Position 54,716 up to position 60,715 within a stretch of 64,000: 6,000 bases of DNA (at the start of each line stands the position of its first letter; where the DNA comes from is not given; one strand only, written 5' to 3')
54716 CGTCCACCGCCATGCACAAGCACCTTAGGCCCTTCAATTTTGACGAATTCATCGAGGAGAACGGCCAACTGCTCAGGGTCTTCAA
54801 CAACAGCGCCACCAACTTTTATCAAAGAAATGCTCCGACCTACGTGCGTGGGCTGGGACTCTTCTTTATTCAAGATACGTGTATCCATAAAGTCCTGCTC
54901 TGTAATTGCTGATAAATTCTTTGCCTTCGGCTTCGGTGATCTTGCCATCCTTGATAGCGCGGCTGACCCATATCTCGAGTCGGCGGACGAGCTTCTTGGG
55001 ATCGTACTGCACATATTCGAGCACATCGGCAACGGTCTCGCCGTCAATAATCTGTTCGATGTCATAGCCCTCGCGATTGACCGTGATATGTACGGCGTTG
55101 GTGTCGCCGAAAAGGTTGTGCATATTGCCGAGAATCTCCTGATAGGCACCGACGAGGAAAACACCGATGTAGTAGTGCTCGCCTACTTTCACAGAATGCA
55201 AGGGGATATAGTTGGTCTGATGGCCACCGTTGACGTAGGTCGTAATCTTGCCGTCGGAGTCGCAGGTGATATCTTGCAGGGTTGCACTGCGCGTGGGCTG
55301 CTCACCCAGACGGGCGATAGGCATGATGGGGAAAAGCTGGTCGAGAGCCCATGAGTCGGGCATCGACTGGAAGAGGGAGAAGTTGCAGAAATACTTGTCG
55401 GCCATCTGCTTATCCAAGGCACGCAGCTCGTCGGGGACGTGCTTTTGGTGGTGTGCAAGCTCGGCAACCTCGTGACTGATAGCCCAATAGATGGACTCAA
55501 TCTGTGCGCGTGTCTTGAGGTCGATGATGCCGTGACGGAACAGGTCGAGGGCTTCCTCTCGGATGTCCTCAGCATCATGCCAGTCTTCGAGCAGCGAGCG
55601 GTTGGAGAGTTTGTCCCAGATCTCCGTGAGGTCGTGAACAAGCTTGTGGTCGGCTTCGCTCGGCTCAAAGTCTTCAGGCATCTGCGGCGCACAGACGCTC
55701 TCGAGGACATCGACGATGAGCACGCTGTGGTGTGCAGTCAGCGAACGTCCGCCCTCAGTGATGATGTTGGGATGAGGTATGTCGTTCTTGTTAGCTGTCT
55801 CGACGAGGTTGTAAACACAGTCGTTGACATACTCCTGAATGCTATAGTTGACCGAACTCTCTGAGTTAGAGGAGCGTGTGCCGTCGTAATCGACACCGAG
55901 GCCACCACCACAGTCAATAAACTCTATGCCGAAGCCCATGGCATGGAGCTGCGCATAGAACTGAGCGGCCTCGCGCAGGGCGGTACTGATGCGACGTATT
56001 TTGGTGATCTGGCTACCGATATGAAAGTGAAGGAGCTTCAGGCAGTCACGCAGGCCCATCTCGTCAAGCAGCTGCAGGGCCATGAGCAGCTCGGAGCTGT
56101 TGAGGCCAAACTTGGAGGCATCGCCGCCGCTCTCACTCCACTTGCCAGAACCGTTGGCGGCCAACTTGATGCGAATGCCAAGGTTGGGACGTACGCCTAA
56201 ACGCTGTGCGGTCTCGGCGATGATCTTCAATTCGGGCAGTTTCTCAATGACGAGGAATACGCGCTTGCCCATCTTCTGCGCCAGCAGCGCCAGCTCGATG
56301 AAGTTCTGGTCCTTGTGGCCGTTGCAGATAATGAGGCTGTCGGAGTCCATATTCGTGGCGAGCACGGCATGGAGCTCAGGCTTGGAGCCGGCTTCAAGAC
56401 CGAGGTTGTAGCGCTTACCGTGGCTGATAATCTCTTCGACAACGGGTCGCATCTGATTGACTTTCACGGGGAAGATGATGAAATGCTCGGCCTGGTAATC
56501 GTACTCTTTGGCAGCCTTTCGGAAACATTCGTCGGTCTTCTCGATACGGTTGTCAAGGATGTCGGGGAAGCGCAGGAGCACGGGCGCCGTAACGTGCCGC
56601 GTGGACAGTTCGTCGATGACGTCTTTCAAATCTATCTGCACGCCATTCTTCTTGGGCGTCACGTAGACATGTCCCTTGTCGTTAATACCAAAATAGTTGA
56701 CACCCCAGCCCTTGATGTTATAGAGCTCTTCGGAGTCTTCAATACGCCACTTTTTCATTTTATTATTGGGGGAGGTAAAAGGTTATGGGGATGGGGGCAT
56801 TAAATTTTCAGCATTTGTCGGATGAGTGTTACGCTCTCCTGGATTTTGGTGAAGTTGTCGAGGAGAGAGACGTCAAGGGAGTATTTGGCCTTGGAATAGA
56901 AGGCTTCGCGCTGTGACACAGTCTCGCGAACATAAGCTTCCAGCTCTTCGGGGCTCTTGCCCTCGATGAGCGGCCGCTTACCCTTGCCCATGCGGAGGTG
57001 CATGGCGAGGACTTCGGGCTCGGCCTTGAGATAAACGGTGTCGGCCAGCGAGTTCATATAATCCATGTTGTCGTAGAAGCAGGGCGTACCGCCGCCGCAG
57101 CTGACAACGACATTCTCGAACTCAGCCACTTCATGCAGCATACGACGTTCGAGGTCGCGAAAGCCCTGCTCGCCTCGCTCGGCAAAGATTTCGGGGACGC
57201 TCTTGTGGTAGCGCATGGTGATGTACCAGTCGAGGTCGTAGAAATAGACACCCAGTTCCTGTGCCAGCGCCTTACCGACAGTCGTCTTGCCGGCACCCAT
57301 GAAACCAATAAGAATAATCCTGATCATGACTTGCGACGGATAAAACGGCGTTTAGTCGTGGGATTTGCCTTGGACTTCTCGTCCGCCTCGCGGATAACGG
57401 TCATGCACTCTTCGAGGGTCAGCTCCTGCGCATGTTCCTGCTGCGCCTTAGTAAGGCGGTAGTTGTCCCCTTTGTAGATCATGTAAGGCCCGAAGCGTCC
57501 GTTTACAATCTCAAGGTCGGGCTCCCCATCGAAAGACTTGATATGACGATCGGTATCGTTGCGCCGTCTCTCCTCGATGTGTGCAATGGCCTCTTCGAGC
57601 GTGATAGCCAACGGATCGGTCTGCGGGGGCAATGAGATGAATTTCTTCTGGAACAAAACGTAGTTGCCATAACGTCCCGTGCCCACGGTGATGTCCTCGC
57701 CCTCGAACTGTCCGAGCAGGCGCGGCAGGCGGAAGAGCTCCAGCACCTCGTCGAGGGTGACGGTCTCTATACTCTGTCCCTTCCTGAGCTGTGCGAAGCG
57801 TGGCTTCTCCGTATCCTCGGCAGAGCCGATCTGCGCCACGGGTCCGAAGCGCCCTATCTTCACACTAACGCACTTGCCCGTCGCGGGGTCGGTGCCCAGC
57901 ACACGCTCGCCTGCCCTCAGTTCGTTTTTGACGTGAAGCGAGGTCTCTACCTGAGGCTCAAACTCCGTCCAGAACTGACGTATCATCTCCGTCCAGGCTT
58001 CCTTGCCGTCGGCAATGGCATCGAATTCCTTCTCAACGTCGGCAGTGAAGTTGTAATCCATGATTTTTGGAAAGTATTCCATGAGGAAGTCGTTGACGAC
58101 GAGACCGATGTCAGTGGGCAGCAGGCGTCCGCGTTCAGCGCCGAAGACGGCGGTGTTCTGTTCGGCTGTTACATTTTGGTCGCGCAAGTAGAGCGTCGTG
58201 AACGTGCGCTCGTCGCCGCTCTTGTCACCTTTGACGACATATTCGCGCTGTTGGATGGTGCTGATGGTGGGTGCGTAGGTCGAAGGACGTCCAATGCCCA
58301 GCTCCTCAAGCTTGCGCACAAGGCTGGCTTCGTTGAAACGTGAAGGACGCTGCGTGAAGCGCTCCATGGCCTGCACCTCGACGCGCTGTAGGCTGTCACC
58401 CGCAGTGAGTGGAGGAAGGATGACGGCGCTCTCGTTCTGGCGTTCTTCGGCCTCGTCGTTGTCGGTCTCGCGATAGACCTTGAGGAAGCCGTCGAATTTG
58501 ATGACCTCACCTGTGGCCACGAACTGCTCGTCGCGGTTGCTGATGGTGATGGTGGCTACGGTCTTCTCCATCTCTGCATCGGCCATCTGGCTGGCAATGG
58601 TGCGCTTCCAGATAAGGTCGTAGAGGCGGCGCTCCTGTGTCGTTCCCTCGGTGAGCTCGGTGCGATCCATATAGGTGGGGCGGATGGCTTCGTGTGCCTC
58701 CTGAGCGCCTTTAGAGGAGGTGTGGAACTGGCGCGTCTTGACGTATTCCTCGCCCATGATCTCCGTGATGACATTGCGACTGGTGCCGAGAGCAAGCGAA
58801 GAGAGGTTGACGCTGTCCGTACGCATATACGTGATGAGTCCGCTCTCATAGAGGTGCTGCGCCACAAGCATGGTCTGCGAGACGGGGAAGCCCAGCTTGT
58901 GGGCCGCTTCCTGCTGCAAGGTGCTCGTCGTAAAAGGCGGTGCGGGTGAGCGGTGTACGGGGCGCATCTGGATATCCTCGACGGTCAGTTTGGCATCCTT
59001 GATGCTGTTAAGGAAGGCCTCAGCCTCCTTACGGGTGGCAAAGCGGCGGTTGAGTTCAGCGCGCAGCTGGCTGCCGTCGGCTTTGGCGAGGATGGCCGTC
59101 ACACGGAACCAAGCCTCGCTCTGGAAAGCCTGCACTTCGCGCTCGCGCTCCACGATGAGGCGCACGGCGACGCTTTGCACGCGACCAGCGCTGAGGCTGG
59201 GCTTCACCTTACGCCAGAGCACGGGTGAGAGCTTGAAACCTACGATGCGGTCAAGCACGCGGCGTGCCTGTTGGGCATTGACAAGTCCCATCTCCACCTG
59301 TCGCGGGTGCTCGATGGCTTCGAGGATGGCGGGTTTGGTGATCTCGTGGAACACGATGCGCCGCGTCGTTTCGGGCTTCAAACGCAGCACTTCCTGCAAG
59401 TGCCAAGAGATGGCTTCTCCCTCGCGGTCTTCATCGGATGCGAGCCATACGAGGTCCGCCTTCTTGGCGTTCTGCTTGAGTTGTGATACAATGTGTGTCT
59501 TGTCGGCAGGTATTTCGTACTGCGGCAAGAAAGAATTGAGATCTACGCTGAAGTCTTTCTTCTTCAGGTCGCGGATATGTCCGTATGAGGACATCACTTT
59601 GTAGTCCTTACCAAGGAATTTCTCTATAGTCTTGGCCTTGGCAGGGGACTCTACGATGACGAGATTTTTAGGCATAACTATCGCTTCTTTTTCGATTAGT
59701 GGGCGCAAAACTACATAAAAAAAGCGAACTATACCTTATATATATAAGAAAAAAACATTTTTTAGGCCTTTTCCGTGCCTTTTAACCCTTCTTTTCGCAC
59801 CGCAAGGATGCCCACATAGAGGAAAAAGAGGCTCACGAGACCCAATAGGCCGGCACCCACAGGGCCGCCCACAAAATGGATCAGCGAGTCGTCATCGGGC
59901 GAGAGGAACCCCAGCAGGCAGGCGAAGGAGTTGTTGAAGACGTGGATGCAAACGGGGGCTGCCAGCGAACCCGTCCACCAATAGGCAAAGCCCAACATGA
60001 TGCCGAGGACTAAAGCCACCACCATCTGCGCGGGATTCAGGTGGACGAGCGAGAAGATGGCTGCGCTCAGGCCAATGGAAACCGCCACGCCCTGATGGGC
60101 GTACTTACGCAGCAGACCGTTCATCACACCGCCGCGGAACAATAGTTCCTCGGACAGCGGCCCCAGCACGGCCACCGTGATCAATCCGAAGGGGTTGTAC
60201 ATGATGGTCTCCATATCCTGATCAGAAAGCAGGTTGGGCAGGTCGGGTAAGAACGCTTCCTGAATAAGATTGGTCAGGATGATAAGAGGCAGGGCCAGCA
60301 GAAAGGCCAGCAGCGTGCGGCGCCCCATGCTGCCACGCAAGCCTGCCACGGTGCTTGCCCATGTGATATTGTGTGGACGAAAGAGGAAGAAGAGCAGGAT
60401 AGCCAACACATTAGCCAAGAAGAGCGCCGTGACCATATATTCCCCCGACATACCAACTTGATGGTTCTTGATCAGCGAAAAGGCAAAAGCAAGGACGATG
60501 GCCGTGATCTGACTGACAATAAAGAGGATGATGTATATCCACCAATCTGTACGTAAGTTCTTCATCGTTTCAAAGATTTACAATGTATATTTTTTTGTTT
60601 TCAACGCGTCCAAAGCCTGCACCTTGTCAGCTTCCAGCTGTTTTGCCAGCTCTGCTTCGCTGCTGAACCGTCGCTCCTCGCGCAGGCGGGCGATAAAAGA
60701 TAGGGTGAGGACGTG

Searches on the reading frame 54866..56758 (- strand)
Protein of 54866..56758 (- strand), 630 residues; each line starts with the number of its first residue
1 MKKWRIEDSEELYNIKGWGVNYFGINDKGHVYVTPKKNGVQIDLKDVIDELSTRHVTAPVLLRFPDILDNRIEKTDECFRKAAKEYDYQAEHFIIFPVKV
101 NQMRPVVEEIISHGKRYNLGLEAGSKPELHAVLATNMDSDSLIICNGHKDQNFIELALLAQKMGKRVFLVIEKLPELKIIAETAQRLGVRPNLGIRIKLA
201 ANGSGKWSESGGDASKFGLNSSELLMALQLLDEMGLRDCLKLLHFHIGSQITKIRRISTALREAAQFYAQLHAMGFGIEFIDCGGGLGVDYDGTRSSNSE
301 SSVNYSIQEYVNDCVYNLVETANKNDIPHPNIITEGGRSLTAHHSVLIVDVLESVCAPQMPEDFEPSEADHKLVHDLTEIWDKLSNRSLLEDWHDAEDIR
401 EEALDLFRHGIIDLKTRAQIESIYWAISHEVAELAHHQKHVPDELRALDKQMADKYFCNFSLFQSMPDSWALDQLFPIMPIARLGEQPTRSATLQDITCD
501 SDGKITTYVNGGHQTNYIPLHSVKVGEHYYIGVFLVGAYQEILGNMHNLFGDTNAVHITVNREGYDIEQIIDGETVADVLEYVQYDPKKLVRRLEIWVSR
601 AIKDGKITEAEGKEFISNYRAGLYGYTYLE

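Call 62: search_protein_families(library=pfam, proteins=[window:54866-56758:-], max_evalue=0.00001)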
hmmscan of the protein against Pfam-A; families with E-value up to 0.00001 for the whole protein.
window:54866-56758:- (630 aa): 3 families
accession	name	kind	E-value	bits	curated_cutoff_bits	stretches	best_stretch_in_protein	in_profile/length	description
PF02784.22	Orn_Arg_deC_N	-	2e-42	145.7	23.4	1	79-342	8-247/247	Pyridoxal-dependent decarboxylase, pyridoxal binding domain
PF17810.6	Arg_decarb_HB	-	8.1e-23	81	23.3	1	368-448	2-83/84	Arginine decarboxylase helical bundle domain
PF17944.6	Arg_decarbox_C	-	3.7e-17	63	23.3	1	576-629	1-51/51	Arginine decarboxylase C-terminal helical extension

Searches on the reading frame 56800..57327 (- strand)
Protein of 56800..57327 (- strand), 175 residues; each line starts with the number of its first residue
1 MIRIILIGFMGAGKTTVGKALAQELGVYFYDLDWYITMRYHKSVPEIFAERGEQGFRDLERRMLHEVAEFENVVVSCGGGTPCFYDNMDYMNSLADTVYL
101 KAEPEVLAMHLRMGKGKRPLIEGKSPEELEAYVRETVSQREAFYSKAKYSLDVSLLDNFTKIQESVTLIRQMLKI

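Call 62: search_protein_families(library=pfam, proteins=[window:56800-57327:-], max_evalue=0.00001)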
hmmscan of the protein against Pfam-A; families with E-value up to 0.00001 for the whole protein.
window:56800-57327:- (175 aa): 3 families
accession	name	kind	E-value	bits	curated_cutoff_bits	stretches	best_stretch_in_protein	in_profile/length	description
PF01202.28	SKI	-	1.8e-41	142.3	22.1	1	10-150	1-138/159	Shikimate kinase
PF13238.12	AAA_18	-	9.8e-08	32.9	29.4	1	4-112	1-109/128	AAA domain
PF13189.12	Cytidylate_kin2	-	4.7e-06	27.3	28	0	10-66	8-66/176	Cytidylate kinase-like family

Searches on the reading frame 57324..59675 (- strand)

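Call 62: search_protein_families(library=pfam, proteins=[window:57324-59675:-], max_evalue=0.00001)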
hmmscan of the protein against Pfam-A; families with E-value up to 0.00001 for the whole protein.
window:57324-59675:- (783 aa): 3 families
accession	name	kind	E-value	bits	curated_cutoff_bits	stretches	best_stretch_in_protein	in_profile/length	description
PF01131.25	Topoisom_bac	-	4.6e-117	391.9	35.1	2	128-483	3-360/411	DNA topoisomerase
PF13368.11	Toprim_C_rpt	-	8.8e-38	128.5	22.3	3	658-705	4-51/57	Topoisomerase C-terminal repeat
PF01751.28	Toprim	-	1.3e-20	73.8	23.1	1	5-112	2-96/96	Toprim domain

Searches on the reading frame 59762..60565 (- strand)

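Call 62: search_protein_families(library=pfam, proteins=[window:59762-60565:-], max_evalue=0.00001)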
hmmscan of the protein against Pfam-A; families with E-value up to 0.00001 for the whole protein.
window:59762-60565:- (267 aa): 1 family
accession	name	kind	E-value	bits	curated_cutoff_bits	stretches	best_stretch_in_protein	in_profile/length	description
PF02517.21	Rce1-like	-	1.5e-20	73.7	22.4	1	126-213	6-92/93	Type II CAAX prenyl endopeptidase Rce1-like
